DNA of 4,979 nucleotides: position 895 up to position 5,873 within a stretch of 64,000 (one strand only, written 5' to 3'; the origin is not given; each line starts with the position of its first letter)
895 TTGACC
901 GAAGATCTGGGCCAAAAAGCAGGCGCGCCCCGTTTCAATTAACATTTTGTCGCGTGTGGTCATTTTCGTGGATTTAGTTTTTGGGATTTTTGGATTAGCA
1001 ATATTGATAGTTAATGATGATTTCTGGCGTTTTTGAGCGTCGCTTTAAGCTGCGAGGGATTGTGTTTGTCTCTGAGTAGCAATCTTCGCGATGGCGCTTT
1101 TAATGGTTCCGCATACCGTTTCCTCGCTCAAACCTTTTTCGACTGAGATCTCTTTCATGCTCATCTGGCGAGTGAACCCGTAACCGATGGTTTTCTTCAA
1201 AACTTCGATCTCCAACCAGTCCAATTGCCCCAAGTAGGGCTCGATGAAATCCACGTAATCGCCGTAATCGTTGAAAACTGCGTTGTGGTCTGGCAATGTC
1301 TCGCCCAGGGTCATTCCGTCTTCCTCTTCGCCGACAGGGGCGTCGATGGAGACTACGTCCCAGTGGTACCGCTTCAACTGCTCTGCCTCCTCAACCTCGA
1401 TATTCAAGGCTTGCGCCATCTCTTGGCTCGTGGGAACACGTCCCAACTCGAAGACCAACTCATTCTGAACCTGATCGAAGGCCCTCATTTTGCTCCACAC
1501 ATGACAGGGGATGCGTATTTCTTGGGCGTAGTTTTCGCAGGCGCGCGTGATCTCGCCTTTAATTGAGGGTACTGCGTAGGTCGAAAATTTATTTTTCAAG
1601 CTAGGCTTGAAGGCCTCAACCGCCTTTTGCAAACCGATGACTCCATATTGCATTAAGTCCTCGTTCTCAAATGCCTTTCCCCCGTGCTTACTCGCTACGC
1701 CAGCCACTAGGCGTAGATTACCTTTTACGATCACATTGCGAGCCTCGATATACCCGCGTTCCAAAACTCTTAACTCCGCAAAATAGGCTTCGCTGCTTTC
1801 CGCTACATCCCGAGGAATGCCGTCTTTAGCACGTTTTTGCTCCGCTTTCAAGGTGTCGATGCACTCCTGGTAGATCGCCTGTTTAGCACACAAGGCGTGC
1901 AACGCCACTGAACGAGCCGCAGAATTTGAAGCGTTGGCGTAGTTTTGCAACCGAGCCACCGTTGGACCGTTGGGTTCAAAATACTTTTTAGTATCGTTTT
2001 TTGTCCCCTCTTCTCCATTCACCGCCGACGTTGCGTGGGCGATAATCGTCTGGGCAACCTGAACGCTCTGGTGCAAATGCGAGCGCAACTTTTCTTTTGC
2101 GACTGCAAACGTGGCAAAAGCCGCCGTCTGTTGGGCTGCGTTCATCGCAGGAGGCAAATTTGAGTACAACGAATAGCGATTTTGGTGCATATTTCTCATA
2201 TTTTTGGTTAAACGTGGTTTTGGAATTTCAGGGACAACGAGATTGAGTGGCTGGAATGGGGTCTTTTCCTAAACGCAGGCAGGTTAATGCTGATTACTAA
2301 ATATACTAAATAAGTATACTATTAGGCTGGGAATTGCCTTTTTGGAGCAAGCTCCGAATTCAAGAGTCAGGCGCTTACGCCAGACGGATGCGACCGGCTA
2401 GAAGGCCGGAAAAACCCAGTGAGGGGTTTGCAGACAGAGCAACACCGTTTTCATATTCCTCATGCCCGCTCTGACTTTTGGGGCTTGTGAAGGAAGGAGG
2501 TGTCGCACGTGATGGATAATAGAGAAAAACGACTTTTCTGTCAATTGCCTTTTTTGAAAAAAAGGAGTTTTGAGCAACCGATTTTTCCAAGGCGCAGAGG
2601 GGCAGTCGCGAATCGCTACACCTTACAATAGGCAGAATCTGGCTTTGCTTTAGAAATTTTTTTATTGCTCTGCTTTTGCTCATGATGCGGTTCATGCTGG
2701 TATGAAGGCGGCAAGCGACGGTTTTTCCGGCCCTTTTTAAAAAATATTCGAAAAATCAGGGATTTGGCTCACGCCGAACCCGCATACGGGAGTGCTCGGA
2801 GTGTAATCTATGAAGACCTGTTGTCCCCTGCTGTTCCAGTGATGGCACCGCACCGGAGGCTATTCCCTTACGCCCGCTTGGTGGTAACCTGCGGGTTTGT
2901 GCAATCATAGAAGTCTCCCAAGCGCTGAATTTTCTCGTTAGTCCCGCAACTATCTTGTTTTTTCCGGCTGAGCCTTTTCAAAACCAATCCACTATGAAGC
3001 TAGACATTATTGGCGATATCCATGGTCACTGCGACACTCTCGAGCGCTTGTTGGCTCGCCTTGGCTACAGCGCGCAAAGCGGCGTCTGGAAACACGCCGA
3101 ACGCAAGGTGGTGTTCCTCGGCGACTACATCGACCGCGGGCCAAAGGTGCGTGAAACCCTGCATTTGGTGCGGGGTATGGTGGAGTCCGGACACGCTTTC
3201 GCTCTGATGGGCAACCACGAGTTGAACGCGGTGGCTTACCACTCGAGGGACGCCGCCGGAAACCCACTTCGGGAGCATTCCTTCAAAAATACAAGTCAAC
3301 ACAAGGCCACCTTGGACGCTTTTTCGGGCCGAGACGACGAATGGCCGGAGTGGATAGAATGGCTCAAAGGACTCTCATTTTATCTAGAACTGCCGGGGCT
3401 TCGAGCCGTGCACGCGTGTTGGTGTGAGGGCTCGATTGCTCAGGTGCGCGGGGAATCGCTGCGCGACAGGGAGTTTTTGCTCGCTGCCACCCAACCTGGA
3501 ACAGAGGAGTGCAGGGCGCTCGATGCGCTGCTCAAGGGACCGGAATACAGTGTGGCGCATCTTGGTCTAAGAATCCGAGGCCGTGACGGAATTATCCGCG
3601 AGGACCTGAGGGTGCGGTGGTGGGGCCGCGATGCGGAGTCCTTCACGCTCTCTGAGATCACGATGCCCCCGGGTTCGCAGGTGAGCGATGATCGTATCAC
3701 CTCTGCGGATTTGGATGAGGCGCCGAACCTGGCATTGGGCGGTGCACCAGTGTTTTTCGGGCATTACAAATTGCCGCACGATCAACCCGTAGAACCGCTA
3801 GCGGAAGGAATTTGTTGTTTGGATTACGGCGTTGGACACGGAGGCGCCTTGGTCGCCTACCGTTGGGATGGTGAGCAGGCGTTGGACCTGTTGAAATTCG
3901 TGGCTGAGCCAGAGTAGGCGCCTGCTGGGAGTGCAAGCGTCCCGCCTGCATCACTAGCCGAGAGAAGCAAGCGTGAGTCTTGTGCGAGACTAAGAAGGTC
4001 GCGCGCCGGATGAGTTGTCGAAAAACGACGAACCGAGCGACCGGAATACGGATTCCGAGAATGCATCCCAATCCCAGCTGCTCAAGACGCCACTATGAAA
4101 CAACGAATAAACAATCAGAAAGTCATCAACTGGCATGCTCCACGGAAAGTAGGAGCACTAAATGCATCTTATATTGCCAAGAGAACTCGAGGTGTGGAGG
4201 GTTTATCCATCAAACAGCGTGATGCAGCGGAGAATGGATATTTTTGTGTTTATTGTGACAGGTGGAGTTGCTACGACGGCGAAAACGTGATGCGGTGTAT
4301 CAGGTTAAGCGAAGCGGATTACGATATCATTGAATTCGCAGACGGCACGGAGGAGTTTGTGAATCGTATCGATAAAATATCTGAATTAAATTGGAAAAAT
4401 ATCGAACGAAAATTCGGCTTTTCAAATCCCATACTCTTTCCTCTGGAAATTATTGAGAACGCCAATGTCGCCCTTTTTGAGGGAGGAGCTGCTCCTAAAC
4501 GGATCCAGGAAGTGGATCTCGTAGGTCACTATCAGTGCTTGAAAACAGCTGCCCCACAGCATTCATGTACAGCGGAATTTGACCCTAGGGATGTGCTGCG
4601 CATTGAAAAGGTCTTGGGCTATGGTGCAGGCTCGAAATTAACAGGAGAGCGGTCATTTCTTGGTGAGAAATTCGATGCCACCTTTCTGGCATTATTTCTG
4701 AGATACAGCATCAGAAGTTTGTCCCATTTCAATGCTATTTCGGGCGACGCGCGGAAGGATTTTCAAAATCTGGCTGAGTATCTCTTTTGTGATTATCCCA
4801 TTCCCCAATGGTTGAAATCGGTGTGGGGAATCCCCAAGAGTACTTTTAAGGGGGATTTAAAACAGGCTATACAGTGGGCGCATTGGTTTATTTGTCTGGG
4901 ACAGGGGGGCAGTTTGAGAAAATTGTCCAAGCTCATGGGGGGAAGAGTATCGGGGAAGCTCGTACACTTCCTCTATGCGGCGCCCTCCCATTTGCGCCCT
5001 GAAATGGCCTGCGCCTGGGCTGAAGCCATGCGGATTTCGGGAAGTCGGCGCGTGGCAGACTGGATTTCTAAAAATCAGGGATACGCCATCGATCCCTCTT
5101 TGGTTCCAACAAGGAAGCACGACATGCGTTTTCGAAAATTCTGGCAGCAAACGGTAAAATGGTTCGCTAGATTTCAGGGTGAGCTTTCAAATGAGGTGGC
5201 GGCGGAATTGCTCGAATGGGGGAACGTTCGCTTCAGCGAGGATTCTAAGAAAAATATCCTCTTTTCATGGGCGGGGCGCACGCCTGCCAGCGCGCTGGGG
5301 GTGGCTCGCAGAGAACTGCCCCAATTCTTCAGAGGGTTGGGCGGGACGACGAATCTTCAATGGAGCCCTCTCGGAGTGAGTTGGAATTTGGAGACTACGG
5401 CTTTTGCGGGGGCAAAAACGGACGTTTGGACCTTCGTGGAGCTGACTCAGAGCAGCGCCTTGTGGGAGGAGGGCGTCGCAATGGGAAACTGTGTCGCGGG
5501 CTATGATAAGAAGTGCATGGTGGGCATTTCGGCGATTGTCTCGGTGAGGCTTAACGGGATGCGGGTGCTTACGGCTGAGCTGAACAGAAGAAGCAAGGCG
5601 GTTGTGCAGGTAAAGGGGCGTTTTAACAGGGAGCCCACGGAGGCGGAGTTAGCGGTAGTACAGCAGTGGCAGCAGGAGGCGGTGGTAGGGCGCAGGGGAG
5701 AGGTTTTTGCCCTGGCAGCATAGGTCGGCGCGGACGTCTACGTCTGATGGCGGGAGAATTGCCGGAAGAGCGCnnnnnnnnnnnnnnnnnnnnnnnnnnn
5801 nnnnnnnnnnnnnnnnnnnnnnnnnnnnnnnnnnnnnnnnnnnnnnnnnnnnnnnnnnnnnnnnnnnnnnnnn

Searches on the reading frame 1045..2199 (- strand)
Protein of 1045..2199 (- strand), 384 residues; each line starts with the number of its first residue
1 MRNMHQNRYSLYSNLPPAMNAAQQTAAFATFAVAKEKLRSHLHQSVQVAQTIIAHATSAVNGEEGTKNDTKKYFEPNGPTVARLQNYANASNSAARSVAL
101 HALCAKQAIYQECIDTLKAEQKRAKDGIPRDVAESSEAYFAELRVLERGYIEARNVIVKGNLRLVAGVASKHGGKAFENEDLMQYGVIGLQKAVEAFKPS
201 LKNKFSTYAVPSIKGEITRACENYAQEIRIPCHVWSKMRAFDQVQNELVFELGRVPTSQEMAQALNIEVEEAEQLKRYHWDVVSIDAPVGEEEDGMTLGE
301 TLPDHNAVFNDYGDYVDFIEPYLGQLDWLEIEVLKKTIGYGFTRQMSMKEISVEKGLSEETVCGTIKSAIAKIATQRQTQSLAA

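Call 90: search_protein_families(library=padloc, proteins=[window:1045-2199:-], max_evalue=0.01)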
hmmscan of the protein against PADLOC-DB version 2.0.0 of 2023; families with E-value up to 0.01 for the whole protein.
window:1045-2199:- (384 aa): 1 family
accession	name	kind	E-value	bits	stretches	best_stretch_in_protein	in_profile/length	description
PDLC02203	MzaA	-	5.9e-24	82.3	1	148-357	425-639/683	-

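Call 107: search_protein_families(library=pfam, proteins=[window:1045-2199:-], max_evalue=0.01)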
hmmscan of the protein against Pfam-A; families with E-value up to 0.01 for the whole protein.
window:1045-2199:- (384 aa): 2 families
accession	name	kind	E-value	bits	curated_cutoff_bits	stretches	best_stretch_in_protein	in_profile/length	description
PF04542.20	Sigma70_r2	-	1.1e-12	48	24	1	158-221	2-65/71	Sigma-70 region 2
PF04539.22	Sigma70_r3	-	1.3e-11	44.9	25.3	1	243-307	8-71/78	Sigma-70 region 3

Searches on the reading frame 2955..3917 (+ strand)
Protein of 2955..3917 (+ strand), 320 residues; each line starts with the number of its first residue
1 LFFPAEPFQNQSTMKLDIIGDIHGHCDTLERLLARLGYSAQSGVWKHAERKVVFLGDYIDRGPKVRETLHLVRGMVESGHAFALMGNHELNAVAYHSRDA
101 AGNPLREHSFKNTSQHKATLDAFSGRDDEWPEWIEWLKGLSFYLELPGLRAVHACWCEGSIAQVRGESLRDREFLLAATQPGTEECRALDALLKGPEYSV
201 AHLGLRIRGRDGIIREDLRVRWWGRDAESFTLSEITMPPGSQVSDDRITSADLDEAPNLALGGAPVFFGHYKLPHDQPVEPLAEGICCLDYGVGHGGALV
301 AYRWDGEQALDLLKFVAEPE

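Call 90: search_protein_families(library=padloc, proteins=[window:2955-3917:+], max_evalue=0.01)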
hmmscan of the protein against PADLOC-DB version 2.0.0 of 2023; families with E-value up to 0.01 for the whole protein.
window:2955-3917:+ (320 aa): 0 families

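Call 107: search_protein_families(library=pfam, proteins=[window:2955-3917:+], max_evalue=0.01)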
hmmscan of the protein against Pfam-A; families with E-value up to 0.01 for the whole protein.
window:2955-3917:+ (320 aa): 1 family
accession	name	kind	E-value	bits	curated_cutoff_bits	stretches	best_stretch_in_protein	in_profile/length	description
PF00149.33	Metallophos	-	2.3e-12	48.2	21.5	1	14-108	1-72/191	Calcineurin-like phosphoesterase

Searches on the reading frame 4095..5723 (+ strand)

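Call 90: search_protein_families(library=padloc, proteins=[window:4095-5723:+], max_evalue=0.01)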
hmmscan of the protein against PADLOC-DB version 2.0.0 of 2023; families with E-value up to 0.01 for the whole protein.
window:4095-5723:+ (542 aa): 0 families

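Call 107: search_protein_families(library=pfam, proteins=[window:4095-5723:+], max_evalue=0.01)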
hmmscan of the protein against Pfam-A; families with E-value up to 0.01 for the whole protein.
window:4095-5723:+ (542 aa): 1 family
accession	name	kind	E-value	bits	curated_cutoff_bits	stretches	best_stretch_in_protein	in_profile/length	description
PF14284.11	PcfJ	-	7e-10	39.3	25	1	446-518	67-143/147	PcfJ-like protein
